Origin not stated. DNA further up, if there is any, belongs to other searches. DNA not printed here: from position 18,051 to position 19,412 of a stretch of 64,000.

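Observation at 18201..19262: Receiver domain fused to a PIG-L/LmbE deacetylase: a candidate phosphorylation-gated enzyme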

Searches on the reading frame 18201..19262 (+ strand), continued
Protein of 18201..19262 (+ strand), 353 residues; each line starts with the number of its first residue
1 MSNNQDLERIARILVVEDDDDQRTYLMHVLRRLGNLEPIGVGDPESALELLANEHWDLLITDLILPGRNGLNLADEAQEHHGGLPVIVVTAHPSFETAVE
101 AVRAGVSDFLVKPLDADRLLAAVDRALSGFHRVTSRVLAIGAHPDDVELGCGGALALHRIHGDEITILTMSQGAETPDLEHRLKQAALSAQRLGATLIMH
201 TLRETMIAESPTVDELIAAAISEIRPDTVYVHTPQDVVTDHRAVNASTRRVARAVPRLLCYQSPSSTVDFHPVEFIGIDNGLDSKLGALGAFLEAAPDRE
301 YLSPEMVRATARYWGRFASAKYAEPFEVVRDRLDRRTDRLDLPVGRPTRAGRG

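Call 14: find_encoding_contigs(protein=P0049, flank=10000, max_places=2)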
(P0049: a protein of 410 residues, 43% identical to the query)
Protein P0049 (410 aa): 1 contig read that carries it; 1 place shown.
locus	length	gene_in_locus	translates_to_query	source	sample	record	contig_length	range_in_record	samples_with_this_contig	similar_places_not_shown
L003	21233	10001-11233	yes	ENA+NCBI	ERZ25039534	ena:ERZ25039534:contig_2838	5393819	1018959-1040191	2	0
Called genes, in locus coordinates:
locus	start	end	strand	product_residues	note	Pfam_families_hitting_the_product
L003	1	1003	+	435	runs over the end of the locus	PF00990:GGDEF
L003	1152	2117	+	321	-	PF08240:ADH_N, PF00107:ADH_zinc_N, PF13602:ADH_zinc_N_2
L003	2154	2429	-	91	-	-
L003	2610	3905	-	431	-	PF01336:tRNA_anti-codon, PF00152:tRNA-synt_2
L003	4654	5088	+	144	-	PF04299:FMN_bind_2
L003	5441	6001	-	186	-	PF01047:MarR, PF12802:MarR_2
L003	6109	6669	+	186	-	PF04264:YceI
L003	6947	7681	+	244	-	-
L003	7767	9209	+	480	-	PF00989:PAS, PF08448:PAS_4, PF00989:PAS, PF08448:PAS_4, PF13426:PAS_9, PF08447:PAS_3, PF00512:HisKA, PF02518:HATPase_c, +2 more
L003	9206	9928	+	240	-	PF00072:Response_reg, PF00486:Trans_reg_C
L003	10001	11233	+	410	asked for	PF00072:Response_reg, PF02585:PIG-L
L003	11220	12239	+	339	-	PF21360:PylC-like_N (weak), PF02655:ATP-grasp_3, PF13535:ATP-grasp_4 (weak), PF15632:ATPgrasp_Ter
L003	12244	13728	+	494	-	PF13641:Glyco_tranf_2_3, PF00535:Glycos_transf_2, PF13506:Glyco_transf_21, PF13632:Glyco_trans_2_3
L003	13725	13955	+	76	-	-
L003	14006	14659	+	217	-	PF09685:MamF_MmsF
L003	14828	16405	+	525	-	PF16656:Pur_ac_phosph_N, PF00149:Metallophos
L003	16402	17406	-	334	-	PF01370:Epimerase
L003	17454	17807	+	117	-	-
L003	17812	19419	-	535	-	PF01512:Complex1_51K, PF10531:SLBB (weak), PF10589:NADH_4Fe-4S, PF13459:Fer4_15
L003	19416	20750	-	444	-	-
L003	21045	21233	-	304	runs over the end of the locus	PF00561:Abhydrolase_1, PF12146:Hydrolase_4, PF12697:Abhydrolase_6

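Call 15: find_related_loci(query=A1, collection=genome_contigs, flank=10000)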
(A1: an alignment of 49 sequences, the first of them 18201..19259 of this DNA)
Query A1 (353 aa) in genome_contigs; peptide patterns used: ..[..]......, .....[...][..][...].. (x = any residue, [..] = any of these).
600 stretches matched a pattern (row limit reached: there are more); 567 encode a relative of the query (tblastn E <= 1e-3); the best 80 are kept; 80 distinct loci.
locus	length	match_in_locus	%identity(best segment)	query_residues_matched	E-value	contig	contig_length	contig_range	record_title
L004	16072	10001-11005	42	1-331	2e-77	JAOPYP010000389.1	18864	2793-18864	MAG: Actinomycetes bacterium isolate RYN_230 scaffold_1251490, whole genome shotgun sequence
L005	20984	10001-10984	42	8-331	5e-77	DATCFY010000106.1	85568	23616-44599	MAG TPA_asm: Streptosporangiaceae bacterium isolate SMAG_U7792 k141_382823, whole genome shotgun sequence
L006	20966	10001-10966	46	12-332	3e-77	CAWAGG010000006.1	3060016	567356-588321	MAG: uncultured Actinomycetota bacterium isolate MFD04944.bin.2.174 genome assembly, contig: contig_9349, whole genome s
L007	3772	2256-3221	43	12-331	2e-77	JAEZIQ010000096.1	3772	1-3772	MAG: Actinomycetes bacterium isolate OH_CDB_193 k127_1232206, whole genome shotgun sequence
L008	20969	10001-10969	43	11-331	7e-77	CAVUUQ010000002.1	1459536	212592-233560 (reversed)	MAG: uncultured Actinomycetes bacterium isolate MFD01213.bin.1.109 genome assembly, contig: contig_250, whole genome sho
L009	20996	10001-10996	45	12-337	1e-76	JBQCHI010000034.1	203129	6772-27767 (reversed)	MAG: Protaetiibacter sp. isolate bin715 k141_886841, whole genome shotgun sequence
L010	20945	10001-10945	45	25-334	5e-76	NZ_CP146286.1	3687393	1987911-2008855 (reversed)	Leifsonia sp. T36S-04 chromosome, complete genome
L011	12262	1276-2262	44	6-332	3e-75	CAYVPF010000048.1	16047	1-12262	MAG TPA_asm: uncultured Acidimicrobiaceae bacterium isolate binchicken_co241_384 genome assembly, contig: NODE_3523_leng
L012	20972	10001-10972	43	12-331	1e-75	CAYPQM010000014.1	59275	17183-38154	MAG TPA_asm: uncultured Streptosporangiaceae bacterium isolate binchicken_co241_145 genome assembly, contig: NODE_478_le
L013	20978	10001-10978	42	11-332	6e-75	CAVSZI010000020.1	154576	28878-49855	MAG: uncultured Actinomycetes bacterium isolate MFD05502.bin.1.143 genome assembly, contig: contig_7572, whole genome sh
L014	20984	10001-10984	42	12-334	5e-75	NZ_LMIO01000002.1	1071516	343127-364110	Leifsonia sp. Root227 contig_2, whole genome shotgun sequence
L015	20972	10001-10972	41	12-331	1e-74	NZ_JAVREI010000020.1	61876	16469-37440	Blastococcus goldschmidtiae strain DSM 46792 NODE_20_length_61876_cov_28.913003, whole genome shotgun sequence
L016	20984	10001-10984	43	12-334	2e-74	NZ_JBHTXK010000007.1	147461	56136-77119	Leifsonia sp. NPDC056665 NPDC056665_T14_F6.ctg-0007, whole genome shotgun sequence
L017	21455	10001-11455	42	12-342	2e-74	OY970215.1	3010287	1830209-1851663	MAG: uncultured Actinomycetota bacterium isolate MFD01275.bin.c.24 genome assembly, chromosome: 1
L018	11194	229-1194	43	13-330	4e-74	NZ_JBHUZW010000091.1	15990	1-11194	Cellulomonas sp. NPDC057328 NPDC057328_T20_C11.ctg-0091, whole genome shotgun sequence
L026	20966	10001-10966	41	12-331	6e-71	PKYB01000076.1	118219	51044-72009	MAG: Solirubrobacterales bacterium isolate palsa_649 73.20120500_P22.9_contig_385, whole genome shotgun sequence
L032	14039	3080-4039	43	9-331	2e-69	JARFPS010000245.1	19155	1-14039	MAG: Miltoncostaea sp. isolate MAG_Ve_Sed_04 k141_5696050, whole genome shotgun sequence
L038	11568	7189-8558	43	8-332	4e-68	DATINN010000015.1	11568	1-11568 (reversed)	MAG TPA_asm: Mycobacteriales bacterium isolate SMAG_U15797 k141_371293, whole genome shotgun sequence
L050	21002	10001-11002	37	1-330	2e-59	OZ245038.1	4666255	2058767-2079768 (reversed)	MAG: Longimicrobiales bacterium isolate 807038de-aefe-471d-ae67-543ac60dfc04 genome assembly, chromosome: 1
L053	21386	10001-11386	41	8-331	2e-61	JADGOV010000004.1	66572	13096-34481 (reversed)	MAG: Frankiaceae bacterium isolate Chersky.23_6 contig-100_6, whole genome shotgun sequence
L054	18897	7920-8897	38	12-331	4e-61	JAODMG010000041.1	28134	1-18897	MAG: Microbacteriaceae bacterium isolate RYN_85 scaffold_2377881, whole genome shotgun sequence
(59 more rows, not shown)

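Call 22: find_encoding_contigs(protein=P0001, flank=10000, max_places=2)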
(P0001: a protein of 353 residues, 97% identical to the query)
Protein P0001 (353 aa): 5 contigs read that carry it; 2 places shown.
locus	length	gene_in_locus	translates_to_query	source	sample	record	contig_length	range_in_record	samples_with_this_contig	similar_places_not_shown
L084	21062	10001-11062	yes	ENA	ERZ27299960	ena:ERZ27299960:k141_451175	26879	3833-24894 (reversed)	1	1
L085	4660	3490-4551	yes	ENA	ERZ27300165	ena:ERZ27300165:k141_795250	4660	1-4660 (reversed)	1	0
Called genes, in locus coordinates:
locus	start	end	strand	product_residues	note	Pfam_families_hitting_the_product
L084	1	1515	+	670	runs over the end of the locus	PF01564:Spermine_synth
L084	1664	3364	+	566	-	PF00324:AA_permease, PF13520:AA_permease_2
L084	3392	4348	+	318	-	PF12146:Hydrolase_4, PF00561:Abhydrolase_1, PF12697:Abhydrolase_6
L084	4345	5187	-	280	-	PF12730:ABC2_membrane_4, PF10920:DUF2705, PF12679:ABC2_membrane_2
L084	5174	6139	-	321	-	PF00005:ABC_tran, PF13304:AAA_21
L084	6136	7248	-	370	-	-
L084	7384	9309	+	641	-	PF00989:PAS, PF08448:PAS_4, PF13188:PAS_8, PF13426:PAS_9, PF08447:PAS_3 (weak), PF00512:HisKA, PF02518:HATPase_c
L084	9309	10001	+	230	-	PF00072:Response_reg, PF00486:Trans_reg_C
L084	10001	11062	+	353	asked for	PF00072:Response_reg, PF02585:PIG-L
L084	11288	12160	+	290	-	-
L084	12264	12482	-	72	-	PF24254:DUF7455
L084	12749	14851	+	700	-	PF02518:HATPase_c, PF00204:DNA_gyraseB, PF01751:Toprim, PF00986:DNA_gyraseB_C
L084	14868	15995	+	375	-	PF08447:PAS_3, PF00989:PAS (weak), PF08448:PAS_4 (weak), PF13426:PAS_9 (weak), PF08448:PAS_4, PF13188:PAS_8 (weak)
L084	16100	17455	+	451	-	PF07992:Pyr_redox_2 (weak), PF13450:NAD_binding_8 (weak), PF13454:NAD_binding_9 (weak)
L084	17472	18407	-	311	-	PF06999:Suc_Fer-like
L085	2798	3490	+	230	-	PF00072:Response_reg, PF00486:Trans_reg_C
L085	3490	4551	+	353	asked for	PF00072:Response_reg, PF02585:PIG-L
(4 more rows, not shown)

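Call 27: search_protein_families(library=ncbifam, proteins=[L002:10992-12011:+, L002:12008-12739:+, L002:12736-14256:+, L002:14253-14414:+, L003:13725-13955:+], max_evalue=0.00001)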
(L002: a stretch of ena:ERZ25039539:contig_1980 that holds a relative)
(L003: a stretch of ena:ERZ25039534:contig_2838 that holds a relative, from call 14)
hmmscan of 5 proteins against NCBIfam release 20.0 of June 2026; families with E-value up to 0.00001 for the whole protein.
L002:10992-12011:+ (339 aa): 10 families
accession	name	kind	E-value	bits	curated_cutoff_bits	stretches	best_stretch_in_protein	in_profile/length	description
NF009405.0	PRK12767.1-4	equivalog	5.2e-42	144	390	1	23-308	18-298/320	carbamoyl phosphate synthase-like protein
NF009402.0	PRK12767.1-1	equivalog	1.2e-36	126.2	218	1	8-324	3-324/329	carbamoyl phosphate synthase-like protein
NF009406.0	PRK12767.1-5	equivalog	9.1e-29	100.6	271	1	35-301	31-296/327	carbamoyl phosphate synthase-like protein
NF009404.0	PRK12767.1-3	equivalog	3e-26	92.1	316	1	37-326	31-334/344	carbamoyl phosphate synthase-like protein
NF009403.0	PRK12767.1-2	equivalog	8.8e-20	71.2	286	1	58-245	46-235/342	carbamoyl phosphate synthase-like protein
NF005315.0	PRK06849.1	equivalog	4.6e-13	48.9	406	1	6-284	3-284/389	hypothetical protein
NF002563.0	PRK02186.1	subfamily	2.1e-10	39.5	625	1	126-302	115-306/890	argininosuccinate lyase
NF053643.1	Ddl_archaea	equivalog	1.8e-06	27.2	500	0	103-288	90-284/367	putative pseudomurein biosynthesis ATP-grasp protein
NF011169.0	PRK14571.1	equivalog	5.1e-06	26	404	1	117-208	93-184/300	D-alanyl-alanine synthetase A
TIGR03909.1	pyrrolys_PylC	equivalog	7.6e-06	24.9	248.3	0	150-278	120-255/374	3-methylornithine--L-lysine ligase PylC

L002:12008-12739:+ (243 aa): 7 families
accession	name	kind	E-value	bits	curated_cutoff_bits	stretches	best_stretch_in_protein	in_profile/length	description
NF006251.0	PRK08392.1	equivalog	2.5e-17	63.1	212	1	10-92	2-82/216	hypothetical protein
NF006702.0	PRK09248.1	domain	1.6e-15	57.3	264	1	8-93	3-90/246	PHP domain-containing protein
NF005596.0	PRK07328.1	subfamily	9.9e-09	35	202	0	9-56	3-48/269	histidinol-phosphatase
TIGR01856.1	hisJ_fam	subfamily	3.1e-08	33.6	90.2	0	11-52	2-43/252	histidinol-phosphatase HisJ family protein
NF041577.1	nside_bi_sphtase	equivalog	4.3e-08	32.7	400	1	9-80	3-67/276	3',5'-nucleoside bisphosphate phosphatase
NF038032.1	CehA_McbA_metalo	domain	4.6e-07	29.6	80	0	10-78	5-67/315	CehA/McbA family metallohydrolase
NF005928.0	PRK07945.1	equivalog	6e-06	25.9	250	0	4-234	94-311/337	PHP domain-containing protein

L002:12736-14256:+ (506 aa): 15 families
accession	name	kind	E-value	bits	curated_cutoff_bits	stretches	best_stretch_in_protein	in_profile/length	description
TIGR03937.1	PgaC_IcaA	equivalog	1.4e-35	123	422.3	1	53-381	39-359/407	poly-beta-1,6-N-acetyl-D-glucosamine synthase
TIGR03965.1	mycofact_glyco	equivalog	3.2e-23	82.3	280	1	47-302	62-309/467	mycofactocin biosynthesis glycosyltransferase MftF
TIGR04242.1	nodulat_NodC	equivalog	2e-19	69.9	550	1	53-295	42-286/395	chitooligosaccharide synthase NodC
TIGR03030.1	CelA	equivalog_domain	3.8e-19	68.2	699.1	2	42-166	114-247/714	UDP-forming cellulose synthase catalytic subunit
NF053846.1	glyco_with_XrtP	equivalog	1.6e-18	66.7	520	1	61-352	43-352/440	XrtP-associated glycosyltransferase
TIGR03469.1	HpnB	hypoth_equivalog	2e-18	66.6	379.25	1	53-239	38-228/386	hopene-associated glycosyltransferase HpnB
TIGR03111.1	glyc2_xrt_Gpos1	hypoth_equivalog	1.3e-17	63.8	363.95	1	18-301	12-294/439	TIGR03111 family XrtG-associated glycosyltransferase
NF041865.1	EpsU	equivalog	9.7e-15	54.5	700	1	25-302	4-274/394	exopolysaccharide biosynthesis GT2 family glycosyltransferase EpsU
NF008558.0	PRK11498.1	equivalog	1.7e-11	42.8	992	1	34-296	248-504/872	UDP-forming cellulose synthase catalytic subunit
NF011307.0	PRK14716.1-5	equivalog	2.2e-09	36.7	431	1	47-346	47-346/464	glycosyl transferase family protein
NF041875.1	EPS_EpsD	equivalog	3e-09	36.7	370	1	62-304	2-238/325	exopolysaccharide biosynthesis glycosyltransferase EpsD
TIGR03472.1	HpnI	equivalog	2.3e-08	33.3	310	1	45-293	27-272/373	bacteriohopanetetrol glucosamine biosynthesis glycosyltransferase HpnI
TIGR04182.1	glyco_TIGR04182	equivalog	1.1e-06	28.2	325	1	61-172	2-97/293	S-layer glycoprotein N-glycosyltransferase AglJ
TIGR04283.1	glyco_like_mftF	equivalog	1.7e-06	27.8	182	1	62-188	2-115/221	TIGR04283 family arsenosugar biosynthesis glycosyltransferase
NF045692.1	OglycostaseCruG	equivalog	7.1e-06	25.2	600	0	37-171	17-154/386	2'-O-glycosyltransferase CruG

L002:14253-14414:+ (53 aa): 0 families

L003:13725-13955:+ (76 aa): 0 families

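Call 34: predict_structure(alignment_id=A1)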
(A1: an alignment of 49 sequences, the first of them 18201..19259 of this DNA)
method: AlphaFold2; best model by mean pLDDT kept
length: 353 residues; sequences in the alignment: 49
mean_pLDDT: 88.5   pTM: 0.71
mean pLDDT of the five models: 88.5, 87.9, 86.5, 86.0, 86.0
residues with pLDDT >= 90: 248; 70-90: 70; 50-70: 9; < 50: 26
segments of 3 or more residues with pLDDT < 50: 1-7, 335-353
pLDDT, mean of each block of 10 residues (from residue 1): 47 97 97 92 97 93 96 91 90 92 90 96 86 83 95 93 93 81 93 96 84 96 97 97 97 97 95 93 95 85 95 93 96 53 43 38
secondary structure, 60 per line:
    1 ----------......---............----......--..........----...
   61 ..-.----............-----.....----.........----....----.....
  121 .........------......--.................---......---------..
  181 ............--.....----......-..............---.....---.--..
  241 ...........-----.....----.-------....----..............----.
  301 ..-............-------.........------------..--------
elements in order: E11-16 H20-31 E36-41 H44-53 E58-62 H70-80 E86-90 H95-103 E108-111 H116-129 E136-141 H144-160 E164-169 H179-192 E195-199 H204-209 H211-224 E228-232 H239-251 E257-261 E274-277 H282-295 H304-315 E323-331

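Call 36: fold_search(model_id=the predicted structure, library=pdb)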
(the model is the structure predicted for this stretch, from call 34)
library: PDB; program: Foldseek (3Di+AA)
matches with E <= 10: 1810; with E <= 0.001: 625
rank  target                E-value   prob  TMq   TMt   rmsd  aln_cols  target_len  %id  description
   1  1uan_B                4.5e-13  1.00  0.50  0.79   2.2       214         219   27  Crystal structure of the conserved protein TT1542 from Thermus thermophilus HB8 (released 2003-08-05)
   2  6p2t                  4.5e-13  1.00  0.50  0.75   2.4       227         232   24  BshB from Bacillus subtilis complexed with citrate (released 2020-01-08)
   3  6ull                  6.1e-13  1.00  0.51  0.76   2.2       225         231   24  BshB from Bacillus subtilis complexed with a substrate analogue (released 2020-01-08)
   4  1uan_A                1.0e-12  1.00  0.47  0.73   3.5       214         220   27  Crystal structure of the conserved protein TT1542 from Thermus thermophilus HB8 (released 2003-08-05)
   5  8bgo_A                5.4e-12  1.00  0.47  0.61   9.5       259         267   22  N,N-diacetylchitobiose deacetylase from Pyrococcus chitonophagus with substrate N,N-diacetylchitobiose (released 2023-01-11)
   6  8bgo_B                6.1e-12  1.00  0.47  0.60   9.6       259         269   22  N,N-diacetylchitobiose deacetylase from Pyrococcus chitonophagus with substrate N,N-diacetylchitobiose (released 2023-01-11)
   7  2ixd_B                6.4e-12  1.00  0.48  0.72   4.0       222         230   22  Crystal structure of the putative deacetylase BC1534 from Bacillus cereus (released 2007-07-17)
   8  2ixd_A                6.8e-12  1.00  0.47  0.70   3.9       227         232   23  Crystal structure of the putative deacetylase BC1534 from Bacillus cereus (released 2007-07-17)
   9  8bgo_C                7.2e-12  1.00  0.47  0.59   9.6       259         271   22  N,N-diacetylchitobiose deacetylase from Pyrococcus chitonophagus with substrate N,N-diacetylchitobiose (released 2023-01-11)
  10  8bgn_A                9.7e-12  1.00  0.48  0.63   9.5       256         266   22  N,N-diacetylchitobiose deacetylase from Pyrococcus chitonophagus (released 2023-01-11)
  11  3we7_A                6.8e-11  1.00  0.45  0.58  10.1       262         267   19  Crystal Structure of Diacetylchitobiose Deacetylase from Pyrococcus horikoshii (released 2014-05-07)
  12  3dfi                  2.0e-10  1.00  0.47  0.67   4.3       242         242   19  The crystal structure of antimicrobial reagent A40926 pseudoaglycone deacetylase Dbv21 (released 2008-07-22)
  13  4xm1_B                2.1e-10  1.00  0.47  0.62   9.2       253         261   18  N,N'-diacetylchitobiose deacetylase from Pyrococcus furiosus in the presence of cadmium (released 2015-06-10)
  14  3wl4_A                3.3e-10  1.00  0.46  0.59  10.0       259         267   18  N,N'-diacetylchitobiose deacetylase (Se-derivative) from Pyrococcus furiosus (released 2014-05-07)
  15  4xm1_D                4.0e-10  1.00  0.46  0.62   8.5       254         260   18  N,N'-diacetylchitobiose deacetylase from Pyrococcus furiosus in the presence of cadmium (released 2015-06-10)
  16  5cgz_A                4.2e-10  1.00  0.48  0.68   3.9       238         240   19  Crystal structure of GalB, the 4-carboxy-2-hydroxymuconate hydratase, from Pseuodomonas putida KT2440 (released 2016-02-17)
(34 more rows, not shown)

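Call 41: search_protein_representatives(protein=window:18201-19259:+)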
Query: 353 residues. Proteins with E-value up to 0.001 (for the whole library): 312925; up to 1e-10: 20911; up to 1e-30: 187. The best 150 are listed.
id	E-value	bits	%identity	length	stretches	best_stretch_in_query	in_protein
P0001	2.4e-223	756.9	97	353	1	1-351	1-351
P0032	1.9e-77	277.3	47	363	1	11-347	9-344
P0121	5.4e-77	275.8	46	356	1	11-333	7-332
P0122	1.2e-75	271.4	39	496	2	8-332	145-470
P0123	5.6e-71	256.0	45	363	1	11-331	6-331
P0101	1.5e-70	254.6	44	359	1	12-334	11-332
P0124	7.0e-70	252.4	42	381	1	11-332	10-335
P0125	8.6e-66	239.0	39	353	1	7-335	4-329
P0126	1.3e-65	238.4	42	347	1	11-330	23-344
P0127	5.2e-65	236.4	44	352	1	14-333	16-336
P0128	1.2e-64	235.2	43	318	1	14-332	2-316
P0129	6.4e-64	232.8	44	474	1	12-333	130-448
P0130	1.2e-63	232.0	41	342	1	11-332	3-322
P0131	2.1e-63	231.1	39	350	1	11-334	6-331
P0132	5.2e-63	229.8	45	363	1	12-332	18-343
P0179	7.1e-50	186.6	37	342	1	11-331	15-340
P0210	2.3e-44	168.5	36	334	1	11-329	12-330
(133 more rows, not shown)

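Call 49: find_encoding_contigs(protein=P0210, flank=8000, max_places=2)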
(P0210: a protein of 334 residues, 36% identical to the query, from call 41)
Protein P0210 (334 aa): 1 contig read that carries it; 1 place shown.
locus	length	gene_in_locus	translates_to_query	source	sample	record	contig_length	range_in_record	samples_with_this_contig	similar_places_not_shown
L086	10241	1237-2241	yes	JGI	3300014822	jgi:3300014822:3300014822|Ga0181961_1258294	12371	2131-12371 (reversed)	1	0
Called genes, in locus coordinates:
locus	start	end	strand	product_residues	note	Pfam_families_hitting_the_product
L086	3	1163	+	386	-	?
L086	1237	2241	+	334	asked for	PF00072:Response_reg, PF02585:PIG-L (weak)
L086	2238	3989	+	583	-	PF17900:Peptidase_M1_N (weak), PF01433:Peptidase_M1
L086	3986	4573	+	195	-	PF18306:LDcluster4, PF03641:Lysine_decarbox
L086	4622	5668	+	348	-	PF03255:ACCA, PF01039:Carboxyl_trans, PF06833:MdcE (weak)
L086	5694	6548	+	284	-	PF04468:PSP1, PF28472:PSP1_3rd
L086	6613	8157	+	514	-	PF00133:tRNA-synt_1, PF01406:tRNA-synt_1e, PF09334:tRNA-synt_1g, PF00133:tRNA-synt_1, PF08264:Anticodon_1 (faint)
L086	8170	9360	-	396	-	PF01966:HD, PF13286:HD_assoc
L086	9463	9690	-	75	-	-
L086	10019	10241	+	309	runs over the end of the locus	PF01551:Peptidase_M23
